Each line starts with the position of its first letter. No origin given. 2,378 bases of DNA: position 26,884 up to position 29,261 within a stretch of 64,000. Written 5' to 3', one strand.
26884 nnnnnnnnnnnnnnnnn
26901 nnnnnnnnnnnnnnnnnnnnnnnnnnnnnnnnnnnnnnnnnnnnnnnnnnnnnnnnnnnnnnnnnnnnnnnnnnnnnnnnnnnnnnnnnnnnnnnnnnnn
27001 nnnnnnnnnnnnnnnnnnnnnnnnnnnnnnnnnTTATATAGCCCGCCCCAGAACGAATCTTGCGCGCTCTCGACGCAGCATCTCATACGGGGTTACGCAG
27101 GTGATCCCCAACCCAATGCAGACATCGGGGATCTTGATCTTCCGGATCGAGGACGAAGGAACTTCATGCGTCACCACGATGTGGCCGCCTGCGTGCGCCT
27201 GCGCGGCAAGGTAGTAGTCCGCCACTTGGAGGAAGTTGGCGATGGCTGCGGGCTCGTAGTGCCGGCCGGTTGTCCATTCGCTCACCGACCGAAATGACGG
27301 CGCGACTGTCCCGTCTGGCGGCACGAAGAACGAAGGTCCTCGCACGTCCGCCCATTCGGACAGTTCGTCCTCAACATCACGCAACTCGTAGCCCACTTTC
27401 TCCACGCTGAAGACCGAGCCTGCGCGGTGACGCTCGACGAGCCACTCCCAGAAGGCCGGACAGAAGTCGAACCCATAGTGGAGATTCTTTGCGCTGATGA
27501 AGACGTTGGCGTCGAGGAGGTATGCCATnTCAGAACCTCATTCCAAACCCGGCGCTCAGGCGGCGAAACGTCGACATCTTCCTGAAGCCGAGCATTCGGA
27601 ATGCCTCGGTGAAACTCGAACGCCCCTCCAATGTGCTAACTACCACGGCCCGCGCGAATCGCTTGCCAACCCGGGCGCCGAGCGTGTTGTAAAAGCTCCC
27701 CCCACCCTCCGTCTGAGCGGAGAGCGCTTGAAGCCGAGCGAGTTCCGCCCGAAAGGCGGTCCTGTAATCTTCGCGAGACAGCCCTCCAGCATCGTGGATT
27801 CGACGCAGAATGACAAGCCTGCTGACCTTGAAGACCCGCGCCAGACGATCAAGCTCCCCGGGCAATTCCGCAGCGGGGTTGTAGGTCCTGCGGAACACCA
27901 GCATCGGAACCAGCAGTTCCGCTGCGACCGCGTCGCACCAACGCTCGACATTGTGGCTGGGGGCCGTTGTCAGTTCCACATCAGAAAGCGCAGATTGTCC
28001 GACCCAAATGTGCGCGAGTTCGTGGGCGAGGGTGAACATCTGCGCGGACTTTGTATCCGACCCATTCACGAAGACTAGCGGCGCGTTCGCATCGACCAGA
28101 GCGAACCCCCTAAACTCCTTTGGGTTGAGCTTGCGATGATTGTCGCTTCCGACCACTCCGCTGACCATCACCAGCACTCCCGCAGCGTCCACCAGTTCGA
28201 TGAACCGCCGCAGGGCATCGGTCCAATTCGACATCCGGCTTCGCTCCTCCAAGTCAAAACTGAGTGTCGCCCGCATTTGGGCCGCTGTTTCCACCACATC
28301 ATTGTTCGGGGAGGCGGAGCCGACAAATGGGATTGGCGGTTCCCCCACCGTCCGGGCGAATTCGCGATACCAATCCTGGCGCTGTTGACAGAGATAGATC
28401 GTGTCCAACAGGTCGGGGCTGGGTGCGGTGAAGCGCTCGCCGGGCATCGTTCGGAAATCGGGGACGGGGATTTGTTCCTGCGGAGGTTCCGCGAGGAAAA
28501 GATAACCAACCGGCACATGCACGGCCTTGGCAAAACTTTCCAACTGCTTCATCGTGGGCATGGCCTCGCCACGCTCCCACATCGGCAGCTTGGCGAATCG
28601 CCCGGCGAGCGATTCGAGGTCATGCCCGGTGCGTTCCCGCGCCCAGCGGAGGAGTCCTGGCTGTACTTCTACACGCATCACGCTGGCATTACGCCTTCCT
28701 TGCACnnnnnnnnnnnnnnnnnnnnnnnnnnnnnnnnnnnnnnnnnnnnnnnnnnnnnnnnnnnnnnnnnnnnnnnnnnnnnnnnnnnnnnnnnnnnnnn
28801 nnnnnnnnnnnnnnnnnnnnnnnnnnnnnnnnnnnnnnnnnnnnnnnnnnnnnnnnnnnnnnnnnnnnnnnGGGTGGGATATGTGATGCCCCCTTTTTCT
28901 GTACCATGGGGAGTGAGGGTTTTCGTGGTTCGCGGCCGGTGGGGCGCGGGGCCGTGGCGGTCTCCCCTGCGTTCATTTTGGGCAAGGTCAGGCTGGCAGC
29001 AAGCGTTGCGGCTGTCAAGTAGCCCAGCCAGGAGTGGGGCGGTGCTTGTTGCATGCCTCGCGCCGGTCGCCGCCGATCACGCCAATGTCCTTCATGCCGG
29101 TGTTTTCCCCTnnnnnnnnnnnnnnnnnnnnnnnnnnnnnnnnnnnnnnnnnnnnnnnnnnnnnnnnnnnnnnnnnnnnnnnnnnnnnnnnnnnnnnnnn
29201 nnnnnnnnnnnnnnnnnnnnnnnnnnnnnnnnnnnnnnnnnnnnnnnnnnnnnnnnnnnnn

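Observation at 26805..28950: Inverted-repeat-bracketed two-gene cassette: DUF4411 (PIN-like) plus XRE-HTH/ImmA metallopeptidase, inserted between the aminomutase operon and bamA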

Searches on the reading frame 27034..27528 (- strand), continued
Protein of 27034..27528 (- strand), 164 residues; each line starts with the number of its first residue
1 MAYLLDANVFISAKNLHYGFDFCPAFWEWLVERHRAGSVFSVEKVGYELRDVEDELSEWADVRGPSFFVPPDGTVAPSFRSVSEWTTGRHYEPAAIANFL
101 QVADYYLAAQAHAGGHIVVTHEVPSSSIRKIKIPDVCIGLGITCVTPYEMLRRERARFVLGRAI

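Call 58: search_solved_structures(query=window:27034-27528:-, max_evalue=1)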
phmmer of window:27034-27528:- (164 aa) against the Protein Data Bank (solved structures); distinct sequences matched with E-value up to 1: 3.
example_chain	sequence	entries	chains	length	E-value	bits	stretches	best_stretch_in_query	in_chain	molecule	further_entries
9vzy_D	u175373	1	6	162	1.6e-08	38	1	23-146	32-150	DUF4411 family protein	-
9vzz_A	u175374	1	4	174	3.1e-08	37.1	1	25-146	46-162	DUF4411 family protein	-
4wp3_A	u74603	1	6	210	0.14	15.4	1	43-87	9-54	Ma1120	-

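Call 77: predict_structure(alignment_id=A4)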
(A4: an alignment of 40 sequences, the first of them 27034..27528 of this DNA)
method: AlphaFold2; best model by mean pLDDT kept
length: 164 residues; sequences in the alignment: 40
mean_pLDDT: 50.9   pTM: 0.45
mean pLDDT of the five models: 50.9, 50.5, 46.6, 45.5, 45.4
residues with pLDDT >= 90: 0; 70-90: 1; 50-70: 90; < 50: 73
segments of 3 or more residues with pLDDT < 50: 1-23, 42-57, 65-71, 122-131, 144-149, 151-156
pLDDT, mean of each block of 10 residues (from residue 1): 35 36 49 59 39 44 50 56 62 64 64 64 44 54 49 44 54
secondary structure, 60 per line:
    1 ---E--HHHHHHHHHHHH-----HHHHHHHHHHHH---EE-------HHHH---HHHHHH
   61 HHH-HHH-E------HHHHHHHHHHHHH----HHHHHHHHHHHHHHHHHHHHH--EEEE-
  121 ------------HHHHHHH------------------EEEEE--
elements in order: H7-18 H24-35 H48-51 H55-63 H76-88 H93-113 E116-119 H133-139 E158-162

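Call 107: search_protein_families(library=pfam, proteins=[L004:7152-8915:-, L004:3433-4710:+, L007:7114-7779:+, L007:7770-9026:-, L007:3297-4859:+, L012:2845-3378:+, L012:3529-5091:+, L063:6580-7710:+, L063:7770-10907:-, L063:2592-4844:+], max_evalue=0.0001)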
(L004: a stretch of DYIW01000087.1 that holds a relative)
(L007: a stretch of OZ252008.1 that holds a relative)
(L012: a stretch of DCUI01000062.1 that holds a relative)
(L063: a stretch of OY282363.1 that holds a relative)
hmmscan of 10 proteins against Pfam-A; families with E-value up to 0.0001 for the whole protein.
L004:7152-8915:- (587 aa): 1 family
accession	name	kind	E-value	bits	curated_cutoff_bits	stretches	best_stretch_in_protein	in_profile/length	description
PF11104.14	PilM_2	-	1.8e-19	70.3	27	2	6-224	1-226/340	Type IV pilus assembly protein PilM;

L004:3433-4710:+ (425 aa): 2 families
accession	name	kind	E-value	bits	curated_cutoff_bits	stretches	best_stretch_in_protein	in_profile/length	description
PF13338.12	AbiEi_4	-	7.4e-11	42.4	25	1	233-277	2-47/49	Transcriptional regulator, AbiEi antitoxin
PF17194.10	AbiEi_3_N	-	3.8e-05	24.1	26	1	245-308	19-83/93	Transcriptional regulator, AbiEi antitoxin N-terminal domain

L007:7114-7779:+ (221 aa): 0 families

L007:7770-9026:- (418 aa): 0 families

L007:3297-4859:+ (520 aa): 2 families
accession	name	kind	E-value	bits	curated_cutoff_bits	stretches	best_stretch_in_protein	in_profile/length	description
PF13166.12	AAA_13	-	1.3e-07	31.2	36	1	267-355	487-582/713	AAA domain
PF02463.25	SMC_N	-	1.6e-05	24.9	40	1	182-360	135-212/220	RecF/RecN/SMC N terminal domain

L012:2845-3378:+ (177 aa): 1 family
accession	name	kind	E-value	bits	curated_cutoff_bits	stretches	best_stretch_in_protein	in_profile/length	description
PF00486.34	Trans_reg_C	-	2.2e-08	34.5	26.2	1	104-163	10-72/77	Transcriptional regulatory protein, C terminal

L012:3529-5091:+ (520 aa): 2 families
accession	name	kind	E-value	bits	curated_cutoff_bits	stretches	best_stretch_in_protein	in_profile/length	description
PF00239.26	Resolvase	-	4.1e-22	79.3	23.3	1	19-156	2-132/145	Resolvase, N terminal domain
PF07508.19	Recombinase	-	4.4e-21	75.5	21.1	1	213-318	1-102/102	Recombinase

L063:6580-7710:+ (376 aa): 3 families
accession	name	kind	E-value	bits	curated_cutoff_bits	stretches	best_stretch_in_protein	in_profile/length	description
PF08862.16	DUF1829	-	8.9e-30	103.5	22.2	1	281-367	1-87/87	Domain of unknown function DUF1829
PF08861.15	DUF1828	-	3.4e-26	91.8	22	1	155-243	1-91/91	Domain of unknown function DUF1828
PF22398.1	DUF6978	-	5.2e-16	59.6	29.6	1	28-110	50-133/133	Family of unknown function (DUF6978)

L063:7770-10907:- (1045 aa): 0 families

L063:2592-4844:+ (750 aa): 4 families
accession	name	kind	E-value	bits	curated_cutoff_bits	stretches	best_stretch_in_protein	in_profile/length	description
PF01420.25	Methylase_S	-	4.4e-20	73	22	2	327-505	3-167/168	Type I restriction modification DNA specificity domain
PF18765.7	Polbeta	-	7.6e-20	71.3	26.9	1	124-213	3-92/93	Polymerase beta, Nucleotidyltransferase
PF01909.29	NTP_transf_2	-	4.4e-15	56.3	21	1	127-195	7-80/93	Nucleotidyltransferase domain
PF22600.2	MTPAP-like_central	-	5.2e-09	36.8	27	0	222-272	21-70/139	Poly(A) RNA polymerase, mitochondrial-like, central palm domain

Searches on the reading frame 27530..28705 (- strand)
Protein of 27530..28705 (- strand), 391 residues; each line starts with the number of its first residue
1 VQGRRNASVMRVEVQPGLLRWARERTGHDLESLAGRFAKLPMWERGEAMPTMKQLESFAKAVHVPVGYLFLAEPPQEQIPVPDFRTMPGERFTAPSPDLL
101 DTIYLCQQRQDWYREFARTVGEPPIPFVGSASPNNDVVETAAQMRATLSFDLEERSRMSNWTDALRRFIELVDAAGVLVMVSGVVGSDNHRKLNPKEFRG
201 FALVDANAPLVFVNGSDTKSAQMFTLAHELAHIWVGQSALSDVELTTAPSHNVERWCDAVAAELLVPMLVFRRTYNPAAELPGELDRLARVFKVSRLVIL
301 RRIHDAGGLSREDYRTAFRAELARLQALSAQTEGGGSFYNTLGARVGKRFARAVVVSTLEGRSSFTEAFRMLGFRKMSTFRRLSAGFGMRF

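Call 9: search_protein_families(library=pfam, proteins=[window:27530-28705:-], max_evalue=0.01)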
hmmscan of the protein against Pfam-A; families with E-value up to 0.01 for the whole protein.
window:27530-28705:- (391 aa): 1 family
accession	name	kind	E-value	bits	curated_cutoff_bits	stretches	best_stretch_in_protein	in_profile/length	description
PF06114.19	Peptidase_M78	-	3.7e-12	46.5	22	1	176-303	5-122/123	IrrE N-terminal-like domain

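Call 28: search_protein_families(library=padloc, proteins=[window:27530-28705:-], max_evalue=0.01)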
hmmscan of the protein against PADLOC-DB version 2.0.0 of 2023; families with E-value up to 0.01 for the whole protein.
window:27530-28705:- (391 aa): 18 families
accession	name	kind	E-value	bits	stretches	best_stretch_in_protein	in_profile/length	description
PDLC03949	RmrA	-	3.1e-17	60.5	1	15-325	3-283/363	-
PDLC04141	capP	-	3.9e-12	44.2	1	196-304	41-151/242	capP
PDLC03944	RmrA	-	1.7e-09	35.2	1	209-319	184-296/384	-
PDLC03955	RmrA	-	3.9e-09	34.2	1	161-319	161-303/371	-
PDLC04776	PDC-M69B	-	8.8e-09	33.4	1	196-310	55-178/272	-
PDLC03952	RmrA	-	2.7e-08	31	1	41-308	53-304/395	-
PDLC03946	RmrA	-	7.8e-08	29.4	1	197-324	165-284/357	-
PDLC03948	RmrA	-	2.2e-07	28.1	1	192-315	175-298/397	-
PDLC03947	RmrA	-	7.9e-07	26.2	1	14-273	11-259/383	-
PDLC03951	RmrA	-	1.9e-06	25.1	1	19-86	16-83/400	-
PDLC03954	RmrA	-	2.3e-06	24.8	1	206-272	191-258/380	-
PDLC03945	RmrA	-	1e-05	22.9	1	136-319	118-306/394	-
PDLC03982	PD-Lambda-2_B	-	1.7e-05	22.3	1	224-305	292-375/402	-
PDLC03943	RmrA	-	2e-05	21.8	1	208-319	177-285/370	-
PDLC03953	RmrA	-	0.0011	16.3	1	44-307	39-284/373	-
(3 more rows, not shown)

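Call 29: search_protein_families(library=ncbifam, proteins=[window:27530-28705:-], max_evalue=0.01)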
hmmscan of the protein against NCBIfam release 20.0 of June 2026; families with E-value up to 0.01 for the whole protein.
window:27530-28705:- (391 aa): 1 family
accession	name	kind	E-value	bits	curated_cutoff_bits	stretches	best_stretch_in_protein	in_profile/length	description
NF052239.1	antitox_spr1629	equivalog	0.00035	19.8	335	1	210-319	194-306/377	spr1629 family repressor/antitoxin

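Call 59: search_solved_structures(query=window:27530-28705:-, max_evalue=0.01)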
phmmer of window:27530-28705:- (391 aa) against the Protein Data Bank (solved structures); distinct sequences matched with E-value up to 0.01: 1.
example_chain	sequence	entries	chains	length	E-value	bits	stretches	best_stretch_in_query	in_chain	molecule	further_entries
9vzy_A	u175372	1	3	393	7.5e-25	91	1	14-355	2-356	HTH cro/C1-type domain-containing protein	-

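Call 63: search_solved_structures(query=window:27530-28705:-, max_evalue=10, show_alignments=1)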
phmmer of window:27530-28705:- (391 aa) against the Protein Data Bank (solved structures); distinct sequences matched with E-value up to 10: 4.
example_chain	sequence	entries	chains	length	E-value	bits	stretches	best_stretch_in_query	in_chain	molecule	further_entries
9vzy_A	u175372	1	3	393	7.5e-25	91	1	14-355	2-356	HTH cro/C1-type domain-containing protein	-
3dte_A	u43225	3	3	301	0.14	14.4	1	206-300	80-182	IrrE protein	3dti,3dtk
8slm_A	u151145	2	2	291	0.18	14.1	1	205-299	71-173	Zn dependent hydrolase fused to HTH domain, IrrE ortholog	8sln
3lfp_A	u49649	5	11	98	0.28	13.4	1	34-79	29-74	Csp231I C protein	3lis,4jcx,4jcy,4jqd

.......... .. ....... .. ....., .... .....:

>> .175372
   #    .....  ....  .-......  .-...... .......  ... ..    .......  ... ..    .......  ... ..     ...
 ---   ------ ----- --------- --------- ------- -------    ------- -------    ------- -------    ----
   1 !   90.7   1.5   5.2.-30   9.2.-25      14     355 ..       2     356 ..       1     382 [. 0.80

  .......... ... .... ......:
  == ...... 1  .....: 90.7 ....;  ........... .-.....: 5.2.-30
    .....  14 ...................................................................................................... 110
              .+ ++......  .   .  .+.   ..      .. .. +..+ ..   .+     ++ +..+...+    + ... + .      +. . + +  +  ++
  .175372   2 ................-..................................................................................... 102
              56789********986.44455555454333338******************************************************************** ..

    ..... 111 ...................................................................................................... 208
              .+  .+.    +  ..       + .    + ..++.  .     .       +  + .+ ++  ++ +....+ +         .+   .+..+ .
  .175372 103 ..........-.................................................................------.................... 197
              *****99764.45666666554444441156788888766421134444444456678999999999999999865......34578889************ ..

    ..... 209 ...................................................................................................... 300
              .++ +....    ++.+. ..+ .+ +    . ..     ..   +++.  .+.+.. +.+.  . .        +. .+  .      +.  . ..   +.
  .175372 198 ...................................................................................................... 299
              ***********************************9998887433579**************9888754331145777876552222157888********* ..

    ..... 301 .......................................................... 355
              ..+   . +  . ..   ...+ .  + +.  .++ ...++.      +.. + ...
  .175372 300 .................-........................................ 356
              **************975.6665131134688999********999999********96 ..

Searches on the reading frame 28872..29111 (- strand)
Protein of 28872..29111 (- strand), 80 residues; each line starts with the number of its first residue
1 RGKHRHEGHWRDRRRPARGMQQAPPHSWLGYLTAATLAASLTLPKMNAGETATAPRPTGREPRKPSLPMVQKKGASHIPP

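Call 82: search_protein_families(library=pfam, proteins=[window:28872-29111:-], max_evalue=10)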
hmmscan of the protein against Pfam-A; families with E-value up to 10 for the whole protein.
seq(80 aa): 0 families

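Call 92: search_protein_representatives(protein=window:28872-29093:-)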
Query: 74 residues. Proteins with E-value up to 0.001 (for the whole library): 3; up to 1e-10: 0; up to 1e-30: 0. The best 3 are listed.
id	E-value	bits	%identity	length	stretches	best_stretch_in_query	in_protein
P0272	3.7e-07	46.5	53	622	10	19-38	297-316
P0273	4.0e-04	36.9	45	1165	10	19-50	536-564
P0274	7.6e-04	36.0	40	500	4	6-37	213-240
